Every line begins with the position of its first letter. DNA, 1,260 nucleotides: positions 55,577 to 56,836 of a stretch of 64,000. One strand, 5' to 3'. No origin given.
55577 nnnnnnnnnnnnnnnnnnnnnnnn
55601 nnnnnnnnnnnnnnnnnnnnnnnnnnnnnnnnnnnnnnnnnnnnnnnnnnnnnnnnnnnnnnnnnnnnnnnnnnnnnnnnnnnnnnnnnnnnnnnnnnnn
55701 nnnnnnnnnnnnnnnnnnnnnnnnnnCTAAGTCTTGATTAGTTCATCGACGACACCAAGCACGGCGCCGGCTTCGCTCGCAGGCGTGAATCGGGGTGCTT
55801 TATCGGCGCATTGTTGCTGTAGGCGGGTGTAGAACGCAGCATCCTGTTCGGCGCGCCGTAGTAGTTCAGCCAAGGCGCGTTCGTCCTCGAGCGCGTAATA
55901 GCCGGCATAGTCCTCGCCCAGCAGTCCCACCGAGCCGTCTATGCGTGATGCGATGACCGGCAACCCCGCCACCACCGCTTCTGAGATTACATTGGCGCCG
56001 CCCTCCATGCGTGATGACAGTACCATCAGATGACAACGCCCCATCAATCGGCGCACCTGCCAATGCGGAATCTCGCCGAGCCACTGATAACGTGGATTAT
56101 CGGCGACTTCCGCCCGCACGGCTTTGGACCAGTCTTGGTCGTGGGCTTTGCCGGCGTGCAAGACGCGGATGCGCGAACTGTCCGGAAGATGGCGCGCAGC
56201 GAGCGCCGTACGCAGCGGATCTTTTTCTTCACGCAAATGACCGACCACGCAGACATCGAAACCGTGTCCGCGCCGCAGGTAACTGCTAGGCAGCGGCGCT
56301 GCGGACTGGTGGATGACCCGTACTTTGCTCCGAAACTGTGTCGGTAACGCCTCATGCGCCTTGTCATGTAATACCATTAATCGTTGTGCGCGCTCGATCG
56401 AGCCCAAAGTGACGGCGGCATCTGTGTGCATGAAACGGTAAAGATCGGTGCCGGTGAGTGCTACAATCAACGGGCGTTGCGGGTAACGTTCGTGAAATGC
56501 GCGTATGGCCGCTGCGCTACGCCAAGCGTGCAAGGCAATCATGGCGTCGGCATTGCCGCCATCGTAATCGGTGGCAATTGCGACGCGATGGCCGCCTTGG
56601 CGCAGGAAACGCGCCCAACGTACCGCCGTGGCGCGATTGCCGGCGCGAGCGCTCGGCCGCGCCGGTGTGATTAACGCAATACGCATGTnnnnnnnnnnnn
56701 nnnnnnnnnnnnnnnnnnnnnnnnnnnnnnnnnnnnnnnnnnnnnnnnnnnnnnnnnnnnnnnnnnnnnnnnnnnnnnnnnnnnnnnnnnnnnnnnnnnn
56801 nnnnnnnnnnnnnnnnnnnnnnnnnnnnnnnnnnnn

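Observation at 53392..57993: Probable selenoneine (sen) biosynthesis locus: SelD fusion (SenC), SenB-like glycosyltransferase and SenA-like EgtB-family synthase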

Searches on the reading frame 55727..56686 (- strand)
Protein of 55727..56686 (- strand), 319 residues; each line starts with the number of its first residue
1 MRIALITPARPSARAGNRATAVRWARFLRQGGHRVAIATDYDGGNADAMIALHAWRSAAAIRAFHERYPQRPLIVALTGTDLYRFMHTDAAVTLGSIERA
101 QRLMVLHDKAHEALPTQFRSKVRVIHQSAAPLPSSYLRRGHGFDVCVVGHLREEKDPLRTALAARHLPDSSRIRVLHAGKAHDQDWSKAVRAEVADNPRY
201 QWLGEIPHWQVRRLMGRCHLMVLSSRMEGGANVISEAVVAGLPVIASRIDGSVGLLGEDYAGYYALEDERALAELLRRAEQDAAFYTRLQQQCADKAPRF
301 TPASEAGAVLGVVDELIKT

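Call 4: search_protein_families(library=ncbifam, proteins=[window:55727-56686:-], max_evalue=0.001)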
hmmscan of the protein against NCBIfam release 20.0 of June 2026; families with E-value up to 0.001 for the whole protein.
window:55727-56686:- (319 aa): 12 families
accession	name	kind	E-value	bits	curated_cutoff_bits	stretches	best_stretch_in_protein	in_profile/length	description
TIGR04348.1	TIGR04348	equivalog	3.3e-129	430.4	300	1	3-314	1-309/310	selenoneine biosynthesis selenosugar synthase SenB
NF038229.1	Glyco4_Geo_Pelo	equivalog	3e-35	121.8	400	1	2-316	1-336/338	GPMC system family 4 glycosyltransferase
TIGR03088.1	stp2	hypoth_equivalog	1.6e-09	37.3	409.05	1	168-288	225-344/374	TIGR03088 family PEP-CTERM/XrtA system glycosyltransferase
NF047684.1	TeichurnBiosyTuaC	equivalog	1.7e-07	30.5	550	1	146-293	223-365/391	teichuronic acid biosynthesis protein TuaC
NF041876.1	EPS_EpsE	equivalog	3.7e-07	29.7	400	1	199-296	277-375/389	exopolysaccharide biosynthesis GT4 family glycosyltransferase EpsE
NF046085.1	XrtY_assoc_Gly1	equivalog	7.8e-07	28.3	400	1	197-293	264-360/387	XrtY-associated glycosyltransferase XYAG1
NF041010.1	glycosy_Agl16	equivalog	1.1e-06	27.8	575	1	172-275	205-311/352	glycosylation protein Agl16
TIGR04047.1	MSMEG_0565_glyc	hypoth_equivalog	9.6e-05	21.6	259.85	1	199-305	258-363/373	MSMEG_0565 family glycosyltransferase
TIGR03999.1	thiol_BshA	equivalog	0.00011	21.3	273.7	1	190-300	247-357/375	N-acetyl-alpha-D-glucosaminyl L-malate synthase BshA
NF050063.1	ProtGlycPglJ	equivalog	0.00025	20.4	500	1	213-301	261-351/363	N-acetylgalactosamine-N,N'-diacetylbacillosaminyl-diphospho-undecaprenol 4-alpha-N-acetylgalactosaminyltransferase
NF047880.1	glyco_SdgA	exception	0.00048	18.8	800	1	211-301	383-475/488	serine-aspartate repeat adhesin O-glycosyltransferase SdgA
NF007396.0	PRK09922.1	equivalog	0.00099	18.1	385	0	178-263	218-306/361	lipopolysaccharide 1,6-galactosyltransferase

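Call 5: search_protein_families(library=pfam, proteins=[window:55727-56686:-], max_evalue=0.001)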
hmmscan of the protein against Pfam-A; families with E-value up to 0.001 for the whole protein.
window:55727-56686:- (319 aa): 3 families
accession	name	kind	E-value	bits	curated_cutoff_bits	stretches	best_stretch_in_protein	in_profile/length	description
PF00534.26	Glycos_transf_1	-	3.2e-17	63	26.4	1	143-291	16-167/172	Glycosyl transferases group 1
PF13692.12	Glyco_trans_1_4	-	3.2e-13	50.6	27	1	144-279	3-139/142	Glycosyl transferases group 1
PF20706.3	GT4-conflict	-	6e-05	22.6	26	1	211-306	275-368/385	Family 4 Glycosyltransferase in conflict systems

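Call 9: find_related_loci(query=window:55727-56686:-, collection=genome_contigs, flank=8000)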
Query window:55727-56686:- (319 aa) in genome_contigs; peptide patterns used: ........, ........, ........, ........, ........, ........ (x = any residue, [..] = any of these).
72 stretches matched a pattern; 25 encode a relative of the query (tblastn E <= 1e-3); 25 distinct loci.
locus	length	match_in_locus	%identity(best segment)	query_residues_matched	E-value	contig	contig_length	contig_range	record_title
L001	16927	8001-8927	59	1-305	2e-116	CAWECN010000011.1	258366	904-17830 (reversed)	MAG: uncultured Gammaproteobacteria bacterium isolate MFD03551.bin.1.144 genome assembly, contig: contig_35305, whole ge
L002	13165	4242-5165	57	1-308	8e-115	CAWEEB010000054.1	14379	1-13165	MAG: uncultured Gammaproteobacteria bacterium isolate MFD03551.bin.2.100 genome assembly, contig: contig_45412, whole ge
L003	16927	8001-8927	59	1-305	2e-114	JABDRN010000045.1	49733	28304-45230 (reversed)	MAG: Gammaproteobacteria bacterium isolate Site_C30 k127_7379, whole genome shotgun sequence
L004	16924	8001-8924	57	1-308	1e-114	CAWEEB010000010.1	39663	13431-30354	MAG: uncultured Gammaproteobacteria bacterium isolate MFD03551.bin.2.100 genome assembly, contig: contig_13568, whole ge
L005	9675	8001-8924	58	1-308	4e-114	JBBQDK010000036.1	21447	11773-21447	MAG: Gammaproteobacteria bacterium isolate Co_metawrap_1177 Cmw_1177_k141_11152718_length_21447_cov_8.0000, whole genome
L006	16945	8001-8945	56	1-316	2e-111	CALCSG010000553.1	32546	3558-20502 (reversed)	MAG TPA_asm: uncultured Gammaproteobacteria bacterium isolate ERR2206791_bin.50_CONCOCT_v1.1_MAG genome assembly, contig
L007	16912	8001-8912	57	1-305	2e-110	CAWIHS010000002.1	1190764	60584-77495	MAG: uncultured Gammaproteobacteria bacterium isolate MFD03804.bin.1.238 genome assembly, contig: contig_21109, whole ge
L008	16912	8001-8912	59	1-305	3e-110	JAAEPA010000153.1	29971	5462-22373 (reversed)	MAG: Gammaproteobacteria bacterium isolate Cca_21 CcaG_CONTIG640090, whole genome shotgun sequence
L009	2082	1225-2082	60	1-282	6e-115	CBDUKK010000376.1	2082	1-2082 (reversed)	MAG TPA_asm: uncultured Gammaproteobacteria bacterium isolate SRR22808129_metabat2_63 genome assembly, contig: ERZ250434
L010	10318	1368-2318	54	1-317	3e-107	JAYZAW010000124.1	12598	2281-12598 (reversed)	MAG: Pseudomonadota bacterium isolate XB_MAG1192 DB_MAG1192_0124, whole genome shotgun sequence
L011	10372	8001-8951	54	1-317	1e-106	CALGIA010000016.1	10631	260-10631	MAG TPA_asm: uncultured Rhodospirillaceae bacterium isolate ERR2206756_bin.142_CONCOCT_v1.1_MAG genome assembly, contig:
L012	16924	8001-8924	52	1-305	1e-100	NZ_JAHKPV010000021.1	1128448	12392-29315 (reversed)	Marinobacter salexigens strain D2M19 D2M19_D2M19_contig_2, whole genome shotgun sequence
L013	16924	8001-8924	50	1-305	6e-97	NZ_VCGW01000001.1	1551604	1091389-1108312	Marinobacter maritimus strain CK47 NODE_1_length_1551604_cov_60.418679, whole genome shotgun sequence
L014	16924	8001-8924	51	1-305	5e-97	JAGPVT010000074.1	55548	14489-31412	MAG: Marinobacter sp. isolate Lab_640_Diesel_bin.10 k141_90033, whole genome shotgun sequence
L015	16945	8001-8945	56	1-316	9e-96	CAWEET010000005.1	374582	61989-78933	MAG: uncultured Gammaproteobacteria bacterium isolate MFD03804.bin.2.106 genome assembly, contig: contig_19650, whole ge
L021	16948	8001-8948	47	2-317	2e-70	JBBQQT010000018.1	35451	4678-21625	MAG: Burkholderiales bacterium isolate Co_metawrap_1604 Cmw_1604_k141_4958504_length_35451_cov_9.9980, whole genome shot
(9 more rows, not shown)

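Call 28: search_protein_families(library=ncbifam, proteins=[L006:5599-6585:-, L001:11488-12471:+, L001:5813-6541:+, L006:2586-3098:-, L006:9165-10046:+], max_evalue=1e-8)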
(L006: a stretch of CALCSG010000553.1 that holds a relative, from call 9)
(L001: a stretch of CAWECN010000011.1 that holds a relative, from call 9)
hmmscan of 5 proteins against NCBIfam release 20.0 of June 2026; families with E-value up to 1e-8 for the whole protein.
L006:5599-6585:- (328 aa): 2 families
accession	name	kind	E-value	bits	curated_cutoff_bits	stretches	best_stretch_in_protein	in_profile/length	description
TIGR03438.1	egtD_ergothio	equivalog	2.5e-123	411.1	290.9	1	23-320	2-300/301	L-histidine N(alpha)-methyltransferase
TIGR03439.1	methyl_EasF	subfamily_domain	5.5e-53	179.9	205.55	1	19-319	9-320/321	EasF family methyltransferase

L001:11488-12471:+ (327 aa): 2 families
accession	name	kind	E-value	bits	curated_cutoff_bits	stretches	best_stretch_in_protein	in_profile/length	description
TIGR03438.1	egtD_ergothio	equivalog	1.6e-118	395.3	290.9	1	21-318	2-300/301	L-histidine N(alpha)-methyltransferase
TIGR03439.1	methyl_EasF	subfamily_domain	5.5e-50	170.1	205.55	1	19-316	11-319/321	EasF family methyltransferase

L001:5813-6541:+ (242 aa): 1 family
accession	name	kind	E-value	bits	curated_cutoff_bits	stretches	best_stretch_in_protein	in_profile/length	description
TIGR04211.1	SH3_and_anchor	equivalog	1.2e-56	191.5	65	1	42-238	1-198/198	TIGR04211 family SH3 domain-containing protein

L006:2586-3098:- (170 aa): 0 families

L006:9165-10046:+ (293 aa): 4 families
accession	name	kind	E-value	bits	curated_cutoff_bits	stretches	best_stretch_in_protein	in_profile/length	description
TIGR04553.1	ABC_peri_selen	hypoth_equivalog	2.5e-114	381.1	250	1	31-293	1-266/266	putative selenate ABC transporter substrate-binding protein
TIGR01098.1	3A0109s03R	subfamily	1.3e-50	172.3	112.05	1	15-256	13-252/253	phosphate/phosphite/phosphonate ABC transporter substrate-binding protein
TIGR03431.1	PhnD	equivalog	2e-42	145.6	261.1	1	14-288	10-285/288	phosphonate ABC transporter substrate-binding protein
NF049985.1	SBP_like_Rv1680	exception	1.6e-11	44.4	400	1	52-252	21-224/268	Rv1680 family SBP-like protein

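Call 37: find_encoding_contigs(protein=window:55727-56686:-, flank=10000, max_places=5)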
Protein window:55727-56686:- (319 aa): 3 contigs read that carry it; 2 places shown.
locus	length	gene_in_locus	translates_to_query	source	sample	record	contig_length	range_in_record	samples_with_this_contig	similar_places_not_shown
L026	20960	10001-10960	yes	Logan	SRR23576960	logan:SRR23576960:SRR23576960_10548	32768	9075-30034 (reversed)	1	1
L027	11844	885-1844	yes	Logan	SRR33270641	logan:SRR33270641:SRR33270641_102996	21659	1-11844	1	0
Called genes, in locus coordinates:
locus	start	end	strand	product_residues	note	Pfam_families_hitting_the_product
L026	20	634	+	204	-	PF07040:DUF1326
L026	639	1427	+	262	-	PF09948:PpoB2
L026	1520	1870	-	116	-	PF04358:DsrC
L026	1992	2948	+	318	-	PF00126:HTH_1, PF03466:LysR_substrate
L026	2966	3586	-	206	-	PF09335:VTT_dom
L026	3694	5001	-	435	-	PF01425:Amidase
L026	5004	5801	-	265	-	PF00005:ABC_tran, PF13304:AAA_21 (faint)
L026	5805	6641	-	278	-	PF00528:BPD_transp_1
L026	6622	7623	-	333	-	PF09084:NMT1, PF12974:Phosphonate-bd, PF13379:NMT1_2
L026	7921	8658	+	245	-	PF01925:TauE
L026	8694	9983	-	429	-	PF12867:DinB_2, PF03781:FGE-sulfatase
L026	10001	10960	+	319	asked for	PF00534:Glycos_transf_1, PF13692:Glyco_trans_1_4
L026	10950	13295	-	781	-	PF07992:Pyr_redox_2, PF00586:AIRS, PF02769:AIRS_C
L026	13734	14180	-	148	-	PF02635:DsrE (weak)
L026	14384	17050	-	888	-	PF08447:PAS_3, PF00990:GGDEF, PF00563:EAL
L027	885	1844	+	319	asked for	PF00534:Glycos_transf_1, PF13692:Glyco_trans_1_4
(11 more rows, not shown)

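Call 41: search_solved_structures(query=L021:6794-7930:-, show_alignments=2, max_evalue=1e-40)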
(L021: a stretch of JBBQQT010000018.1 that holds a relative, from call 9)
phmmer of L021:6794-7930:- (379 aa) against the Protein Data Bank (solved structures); distinct sequences matched with E-value up to 1e-40: 4.
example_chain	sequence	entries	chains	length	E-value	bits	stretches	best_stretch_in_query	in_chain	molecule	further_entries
8ryz_A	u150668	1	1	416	1.1e-106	360.9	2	5-246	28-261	selenoneine synthase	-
8k5i_A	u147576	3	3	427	1.2e-106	360.7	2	5-246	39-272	selenoneine synthase SenA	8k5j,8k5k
8ux5_A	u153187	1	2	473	4.3e-45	158.1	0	19-255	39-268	Selenoxide synthase OvsA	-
8u41_A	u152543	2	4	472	1.9e-42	149.3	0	19-255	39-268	Selenoxide synthase OvsA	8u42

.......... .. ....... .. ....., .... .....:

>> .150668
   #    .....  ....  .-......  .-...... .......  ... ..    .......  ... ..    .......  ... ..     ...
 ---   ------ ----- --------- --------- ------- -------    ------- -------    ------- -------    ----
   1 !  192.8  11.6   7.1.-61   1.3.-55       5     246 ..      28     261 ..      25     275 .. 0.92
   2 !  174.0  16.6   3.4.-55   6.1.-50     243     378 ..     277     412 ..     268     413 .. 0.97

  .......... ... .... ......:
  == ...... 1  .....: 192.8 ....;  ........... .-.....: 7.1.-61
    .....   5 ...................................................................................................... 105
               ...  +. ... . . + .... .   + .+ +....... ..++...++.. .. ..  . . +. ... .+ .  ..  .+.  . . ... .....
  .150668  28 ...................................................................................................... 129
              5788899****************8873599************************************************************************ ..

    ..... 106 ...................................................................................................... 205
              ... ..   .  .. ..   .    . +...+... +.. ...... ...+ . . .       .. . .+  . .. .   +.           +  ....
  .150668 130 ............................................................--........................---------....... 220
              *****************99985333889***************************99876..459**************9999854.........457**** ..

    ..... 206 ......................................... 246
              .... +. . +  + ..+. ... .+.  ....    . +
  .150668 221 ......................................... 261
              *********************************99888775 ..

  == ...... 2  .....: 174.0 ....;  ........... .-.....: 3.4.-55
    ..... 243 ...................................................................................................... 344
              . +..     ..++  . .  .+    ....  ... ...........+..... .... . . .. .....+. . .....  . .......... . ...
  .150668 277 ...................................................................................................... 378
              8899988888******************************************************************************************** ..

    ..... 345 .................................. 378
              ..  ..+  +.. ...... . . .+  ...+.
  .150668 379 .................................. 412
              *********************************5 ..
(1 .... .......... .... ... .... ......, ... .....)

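Call 43: search_solved_structures(query=window:55727-56686:-, show_alignments=1, max_evalue=0.00001)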
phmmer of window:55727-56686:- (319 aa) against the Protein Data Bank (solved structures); distinct sequences matched with E-value up to 0.00001: 4.
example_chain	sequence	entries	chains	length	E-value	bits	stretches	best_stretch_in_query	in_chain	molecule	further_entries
8jjq_C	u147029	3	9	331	8e-59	202.8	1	3-316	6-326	TIGR04348 family glycosyltransferase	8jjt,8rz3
8jjn_C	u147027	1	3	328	8.3e-59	202.8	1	3-316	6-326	TIGR04348 family glycosyltransferase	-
8k5u_A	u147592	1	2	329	8.8e-59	202.7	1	3-316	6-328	Se glycosyltransferase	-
8fbx_A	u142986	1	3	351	9.9e-59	202.5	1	3-316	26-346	Selenosugar synthase SenB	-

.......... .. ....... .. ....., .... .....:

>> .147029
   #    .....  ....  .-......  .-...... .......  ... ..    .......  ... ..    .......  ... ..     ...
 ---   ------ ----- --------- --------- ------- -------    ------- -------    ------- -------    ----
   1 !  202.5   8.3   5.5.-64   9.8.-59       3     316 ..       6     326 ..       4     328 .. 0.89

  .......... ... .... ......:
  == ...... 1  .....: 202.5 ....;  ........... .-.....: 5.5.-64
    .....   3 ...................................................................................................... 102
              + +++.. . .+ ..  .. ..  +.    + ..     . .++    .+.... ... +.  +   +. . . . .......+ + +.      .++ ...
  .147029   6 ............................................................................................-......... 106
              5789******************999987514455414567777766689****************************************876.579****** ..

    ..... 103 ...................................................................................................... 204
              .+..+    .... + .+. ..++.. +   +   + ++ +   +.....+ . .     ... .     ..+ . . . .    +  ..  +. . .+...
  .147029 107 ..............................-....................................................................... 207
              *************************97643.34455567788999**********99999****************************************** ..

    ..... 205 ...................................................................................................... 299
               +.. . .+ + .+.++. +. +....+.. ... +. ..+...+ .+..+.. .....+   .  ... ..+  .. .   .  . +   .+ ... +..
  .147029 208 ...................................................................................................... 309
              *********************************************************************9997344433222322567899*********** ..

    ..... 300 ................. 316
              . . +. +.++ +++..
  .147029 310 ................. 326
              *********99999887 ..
